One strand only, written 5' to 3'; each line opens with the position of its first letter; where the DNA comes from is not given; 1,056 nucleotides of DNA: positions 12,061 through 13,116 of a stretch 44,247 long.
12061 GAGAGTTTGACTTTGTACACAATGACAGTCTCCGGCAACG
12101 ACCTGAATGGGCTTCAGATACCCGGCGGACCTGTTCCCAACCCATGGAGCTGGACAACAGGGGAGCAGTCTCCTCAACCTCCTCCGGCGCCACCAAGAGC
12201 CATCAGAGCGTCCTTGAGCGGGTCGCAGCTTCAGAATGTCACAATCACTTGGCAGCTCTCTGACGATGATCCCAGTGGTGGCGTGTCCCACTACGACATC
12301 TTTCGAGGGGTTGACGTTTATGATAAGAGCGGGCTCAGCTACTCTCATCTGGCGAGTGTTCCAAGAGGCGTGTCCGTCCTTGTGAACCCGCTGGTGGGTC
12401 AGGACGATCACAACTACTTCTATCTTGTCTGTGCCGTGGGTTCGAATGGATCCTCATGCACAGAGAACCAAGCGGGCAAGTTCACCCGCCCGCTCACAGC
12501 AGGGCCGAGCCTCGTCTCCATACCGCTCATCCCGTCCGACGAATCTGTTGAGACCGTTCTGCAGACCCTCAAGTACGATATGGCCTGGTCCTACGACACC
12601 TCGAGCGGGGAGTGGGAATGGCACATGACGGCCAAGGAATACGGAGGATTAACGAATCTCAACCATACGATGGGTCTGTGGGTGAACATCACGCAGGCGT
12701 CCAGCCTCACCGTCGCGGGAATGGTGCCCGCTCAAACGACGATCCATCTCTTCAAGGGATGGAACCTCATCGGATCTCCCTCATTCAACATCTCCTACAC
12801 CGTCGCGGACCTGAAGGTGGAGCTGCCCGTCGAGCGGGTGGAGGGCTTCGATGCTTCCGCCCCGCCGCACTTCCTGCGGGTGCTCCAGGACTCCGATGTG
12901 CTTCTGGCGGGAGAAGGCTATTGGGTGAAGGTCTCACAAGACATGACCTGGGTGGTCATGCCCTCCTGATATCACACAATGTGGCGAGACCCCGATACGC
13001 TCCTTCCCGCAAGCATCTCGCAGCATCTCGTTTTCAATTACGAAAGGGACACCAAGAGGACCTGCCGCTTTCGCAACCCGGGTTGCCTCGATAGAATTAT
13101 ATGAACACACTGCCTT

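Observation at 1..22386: Island of seven giant, module-shuffled secreted proteins: candidate multi-component archaeal cell-surface apparatus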

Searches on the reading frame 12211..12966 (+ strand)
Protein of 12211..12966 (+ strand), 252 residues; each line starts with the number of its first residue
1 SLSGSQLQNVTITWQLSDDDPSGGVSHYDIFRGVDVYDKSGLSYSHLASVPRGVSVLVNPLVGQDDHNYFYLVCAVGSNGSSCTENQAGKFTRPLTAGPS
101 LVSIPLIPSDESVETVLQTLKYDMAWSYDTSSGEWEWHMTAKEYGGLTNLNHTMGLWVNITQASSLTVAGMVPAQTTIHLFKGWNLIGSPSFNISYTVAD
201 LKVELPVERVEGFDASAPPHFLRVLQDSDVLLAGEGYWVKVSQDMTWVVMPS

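Call 13: search_solved_structures(query=window:12211-12966:+, max_evalue=1)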
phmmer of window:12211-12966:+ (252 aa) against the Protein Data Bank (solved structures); distinct sequences matched with E-value up to 1: 0.

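Call 14: find_homologous_proteins(query=window:12211-12966:+, max_evalue=0.00001)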
Query window:12211-12966:+ (252 aa): 59 proteins with E <= 0.00001 among 1537 candidates.
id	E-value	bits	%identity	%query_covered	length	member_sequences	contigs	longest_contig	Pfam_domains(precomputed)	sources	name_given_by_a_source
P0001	1.6e-90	321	60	100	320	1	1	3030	-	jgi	jgi:hypothetical protein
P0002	6.5e-90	319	60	99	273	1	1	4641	-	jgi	jgi:hypothetical protein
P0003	2.2e-86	307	59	98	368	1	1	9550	PF05048.20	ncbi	ncbi:MAG: NosD domain-containing protein, partial [Thermoplasmata archaeon]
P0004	3.9e-86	307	58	98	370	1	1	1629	PF05048.20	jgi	-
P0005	1.5e-83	298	55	100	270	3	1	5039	-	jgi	jgi:hypothetical protein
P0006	1.2e-81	292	58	98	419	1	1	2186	PF13229.13,PF05048.20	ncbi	-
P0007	1.8e-81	291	55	99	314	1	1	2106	-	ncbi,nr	ncbi:MAG: hypothetical protein LN417_08670, partial [Candidatus Thermoplasmatota archaeon]|nr:hypoth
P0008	2.4e-81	291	55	98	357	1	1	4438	PF05048.20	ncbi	ncbi:MAG: NosD domain-containing protein, partial [Thermoplasmata archaeon]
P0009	5.2e-81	290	56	98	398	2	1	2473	PF00041.28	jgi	jgi:hypothetical protein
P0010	6.0e-81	290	55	98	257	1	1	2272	-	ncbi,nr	ncbi:MAG: hypothetical protein KAU99_05740, partial [Thermoplasmata archaeon]|nr:hypothetical protei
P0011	8.9e-81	289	57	98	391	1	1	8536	PF07532.18,PF00041.28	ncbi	-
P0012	2.7e-80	288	56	99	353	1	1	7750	PF07705.18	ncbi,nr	ncbi:MAG: hypothetical protein LN417_02905 [Candidatus Thermoplasmatota archaeon]|nr:hypothetical pr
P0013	1.7e-79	285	54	98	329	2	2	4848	PF00041.28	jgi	jgi:hypothetical protein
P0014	5.7e-79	283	54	100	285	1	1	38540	-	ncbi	-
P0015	4.2e-78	280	53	98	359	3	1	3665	PF05048.20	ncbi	ncbi:MAG: NosD domain-containing protein, partial [Candidatus Thorarchaeota archaeon]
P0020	1.9e-74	268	50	99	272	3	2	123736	-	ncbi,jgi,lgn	-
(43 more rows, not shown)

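Call 17: find_encoding_contigs(protein=P0020, flank=10000, max_places=3)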
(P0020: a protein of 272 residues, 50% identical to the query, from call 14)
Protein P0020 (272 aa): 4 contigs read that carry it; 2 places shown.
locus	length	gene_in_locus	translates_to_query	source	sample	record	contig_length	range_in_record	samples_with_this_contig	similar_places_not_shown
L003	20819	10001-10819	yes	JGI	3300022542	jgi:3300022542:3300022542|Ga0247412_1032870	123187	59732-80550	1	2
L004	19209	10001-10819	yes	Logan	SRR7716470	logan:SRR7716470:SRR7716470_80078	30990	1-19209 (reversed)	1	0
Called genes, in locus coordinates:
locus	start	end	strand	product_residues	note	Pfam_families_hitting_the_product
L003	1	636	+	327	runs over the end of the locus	PF00702:Hydrolase (faint), PF12710:HAD (faint)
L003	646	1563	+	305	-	PF00294:PfkB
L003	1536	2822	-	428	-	PF08245:Mur_ligase_M, PF02875:Mur_ligase_C, PF27239:FOL3_C (weak)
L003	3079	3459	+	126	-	-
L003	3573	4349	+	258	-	PF00809:Pterin_bind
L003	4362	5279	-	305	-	PF02219:MTHFR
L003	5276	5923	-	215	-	PF12225:DUF5981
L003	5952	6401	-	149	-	PF02662:FlpD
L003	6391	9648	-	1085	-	PF12831:FAD_oxidored (weak), PF13450:NAD_binding_8 (weak), PF01266:DAO (weak), PF07992:Pyr_redox_2 (weak), PF13450:NAD_binding_8, PF12838:Fer4_7, PF13237:Fer4_10 (weak), PF13187:Fer4_9, +19 more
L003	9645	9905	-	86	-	-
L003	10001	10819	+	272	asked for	-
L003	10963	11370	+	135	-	PF18498:DUF5618 (weak)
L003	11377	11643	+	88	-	-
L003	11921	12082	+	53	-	-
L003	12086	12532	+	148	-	PF01850:PIN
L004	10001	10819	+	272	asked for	-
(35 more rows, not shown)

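Call 22: predict_structure(alignment_id=A1)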
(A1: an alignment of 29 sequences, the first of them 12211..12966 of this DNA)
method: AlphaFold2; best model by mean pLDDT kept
length: 252 residues; sequences in the alignment: 29
mean_pLDDT: 80.0   pTM: 0.71
mean pLDDT of the five models: 80.0, 65.8, 65.3, 64.1, 61.9
residues with pLDDT >= 90: 54; 70-90: 147; 50-70: 43; < 50: 8
segments of 3 or more residues with pLDDT < 50: 140-146
pLDDT, mean of each block of 10 residues (from residue 1): 83 78 81 89 92 87 87 89 81 85 63 68 71 62 48 68 84 80 83 87 95 72 91 87 91 67
secondary structure, 60 per line:
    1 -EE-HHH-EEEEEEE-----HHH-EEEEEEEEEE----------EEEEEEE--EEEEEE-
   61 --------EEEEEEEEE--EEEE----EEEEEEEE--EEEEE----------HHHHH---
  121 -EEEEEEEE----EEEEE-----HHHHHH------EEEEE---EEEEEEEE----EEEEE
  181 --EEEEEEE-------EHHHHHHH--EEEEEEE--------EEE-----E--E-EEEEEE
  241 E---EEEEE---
elements in order: E9-15 E25-34 E45-51 E54-59 E69-77 E80-83 E88-95 E98-102 H113-117 E122-129 E134-138 H144-149 E156-160 E164-171 E176-180 E183-189 H198-204 E207-213 E222-224 E235-241 E245-249

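Call 25: search_protein_representatives(alignment_id=A1)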
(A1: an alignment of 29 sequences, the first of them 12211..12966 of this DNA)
Query: 29 sequences, 286 profile positions. Proteins with E-value up to 0.001 (for the whole library): 9000; up to 1e-10: 4048; up to 1e-30: 825. The best 150 are listed.
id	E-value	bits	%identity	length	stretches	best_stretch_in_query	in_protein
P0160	2.5e-136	469.5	-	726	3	5-285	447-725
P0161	4.5e-136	468.6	-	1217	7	8-285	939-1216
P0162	2.2e-134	463.1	-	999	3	8-285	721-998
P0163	3.4e-134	462.4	-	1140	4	9-285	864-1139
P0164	2.6e-132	456.3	-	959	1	6-285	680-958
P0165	6.0e-131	451.8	-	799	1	19-285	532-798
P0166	8.3e-131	451.3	-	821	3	7-285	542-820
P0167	1.1e-130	450.9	-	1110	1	15-285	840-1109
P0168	1.4e-129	447.3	-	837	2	11-285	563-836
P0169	1.5e-129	447.2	-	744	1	10-285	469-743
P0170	3.0e-129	446.2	-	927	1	6-284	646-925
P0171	7.4e-129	444.9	-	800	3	7-285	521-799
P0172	1.3e-128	444.1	-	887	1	18-285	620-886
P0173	4.4e-128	442.4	-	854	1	19-285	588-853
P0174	8.0e-128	441.5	-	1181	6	7-285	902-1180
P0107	4.6e-123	425.9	-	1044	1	12-285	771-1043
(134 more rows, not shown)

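Call 26: fold_search(model_id=the predicted structure, library=pdb)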
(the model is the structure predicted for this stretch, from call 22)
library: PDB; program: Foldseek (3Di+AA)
matches with E <= 10: 920; with E <= 0.001: 0
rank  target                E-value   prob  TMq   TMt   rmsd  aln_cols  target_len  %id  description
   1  6xay_B                1.2e-03  0.80  0.25  0.23  24.4       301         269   13  Structure of a fragment of human fibronectin containing the 10th, 11th and 12th type III domains (released 2021-06-09)
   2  7mrq                  1.4e-03  0.69  0.22  0.19  25.9       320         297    9  Chicken CNTN4 FN1-FN3 domains with T751A, V752A, Y781A, E786A mutations (released 2022-01-05)
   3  5e53_D                2.5e-03  0.66  0.22  0.19  23.5       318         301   12  Crystal structure of chicken CNTN1 FN1-FN3 domains (released 2016-08-31)
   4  7mrs_A                3.3e-03  0.66  0.23  0.20  22.8       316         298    9  Zebrafish CNTN4 APPb complex (released 2022-01-05)
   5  8bnq_A                4.3e-03  0.69  0.24  0.20  31.0       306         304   11  Crystal structure of the FnIII-tandem A84-A86 from the A-band of titin (released 2023-04-12)
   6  7mro                  4.5e-03  0.54  0.22  0.18  22.9       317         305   10  Zebrafish CNTN4 FN1-FN3 domains (released 2022-01-05)
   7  7y6e_E                8.7e-03  0.93  0.24  0.30  13.0       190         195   10  Crystal structure of sDscam FNIII23 domains, isoform Beta2v6 (released 2023-05-24)
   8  6tpv_A                8.7e-03  0.89  0.24  0.31  14.4       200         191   16  Crystal structures of FNIII domain one and two of the human leucocyte common antigen-related protein, LAR (released 2020-05-13)
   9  4yfe_A                1.1e-02  0.80  0.24  0.30  17.1       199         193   16  Crystal structure of PTP delta Fn1-Fn2 (released 2015-05-06)
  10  3uto_B                1.3e-02  1.00  0.21  0.10   3.8        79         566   19  Twitchin kinase region from C.elegans (Fn31-NL-kin-CRD-Ig26) (released 2012-08-08)
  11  6tpt                  1.5e-02  0.89  0.24  0.30  15.5       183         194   12  Crystal structures of FNIII domain three and four of the human leucocyte common antigen-related protein, LAR (released 2020-05-13)
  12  5e7l                  1.5e-02  0.28  0.20  0.18  23.6       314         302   10  Crystal structure of mouse CNTN2 FN1-FN3 domains (released 2016-08-31)
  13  3f7p_C                1.6e-02  0.54  0.21  0.25  17.0       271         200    9  Crystal structure of a complex between integrin beta4 and plectin (released 2009-03-10)
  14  5mya_A                1.6e-02  0.20  0.17  0.15  25.4       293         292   10  Homodimerization of Tie2 Fibronectin-like domains 1-3 in space group C2 (released 2017-04-26)
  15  3uto_A                2.0e-02  1.00  0.21  0.10   3.6        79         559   18  Twitchin kinase region from C.elegans (Fn31-NL-kin-CRD-Ig26) (released 2012-08-08)
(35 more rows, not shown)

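Call 44: search_protein_families(library=pfam, alignment_id=A3, max_evalue=0.001)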
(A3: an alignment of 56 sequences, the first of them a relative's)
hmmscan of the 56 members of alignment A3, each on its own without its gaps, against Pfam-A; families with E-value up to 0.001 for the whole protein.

A. member 1, P0160 (726 aa): 5 families
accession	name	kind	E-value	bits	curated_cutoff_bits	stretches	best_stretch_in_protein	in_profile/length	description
PF05048.19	NosD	-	1e-36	126.8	23.6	2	80-230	50-212/212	Periplasmic copper-binding protein (NosD)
PF13229.12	Beta_helix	-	1.1e-22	80.8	25.9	2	80-206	12-142/158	Right handed beta helix region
PF00041.27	fn3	-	6e-20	71.7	25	2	371-458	1-83/84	Fibronectin type III domain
PF16655.11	PhoD_N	-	0.0006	20.7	30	0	329-351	57-80/90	PhoD-like phosphatase, N-terminal domain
PF25523.1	Ig_RIMBP2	-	0.0008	19.8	27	0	369-407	2-47/105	RIMBP2-like, immunoglobulin-like domain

B. families by the number of members that match (of 56 scanned): 39 families (the first 25 are shown)
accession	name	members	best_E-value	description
PF05048.19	NosD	38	2.2e-89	Periplasmic copper-binding protein (NosD)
PF13229.12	Beta_helix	36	3.3e-72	Right handed beta helix region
PF00041.27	fn3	13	1.7e-65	Fibronectin type III domain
PF07705.17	CARDB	12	9.9e-34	CARDB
PF16656.11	Pur_ac_phosph_N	5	3.6e-11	Purple acid Phosphatase, N-terminal domain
PF15892.11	BNR_4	4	1.1e-12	BNR repeat-containing family member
PF12708.12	Pect-lyase_RHGA_epim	4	2.5e-09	Rhamnogalacturonase A/epimerase, pectate lyase-like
PF24489.1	Ig_J_second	4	1.4e-06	Tip attachment protein J second Ig-like domain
PF01095.25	Pectinesterase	4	4.6e-05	Pectinesterase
PF18370.7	RGI_lyase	2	3.2e-13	Rhamnogalacturonan I lyases beta-sheet domain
PF16655.11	PhoD_N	2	5.1e-09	PhoD-like phosphatase, N-terminal domain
PF25523.1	Ig_RIMBP2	2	0.0008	RIMBP2-like, immunoglobulin-like domain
PF00496.27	SBP_bac_5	1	5.4e-32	Bacterial extracellular solute-binding proteins, family 5 Middle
PF13517.12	FG-GAP_3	1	3.1e-28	FG-GAP-like repeat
PF25174.1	Beta-prop_THOC3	1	4.9e-25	THOC3 beta-propeller domain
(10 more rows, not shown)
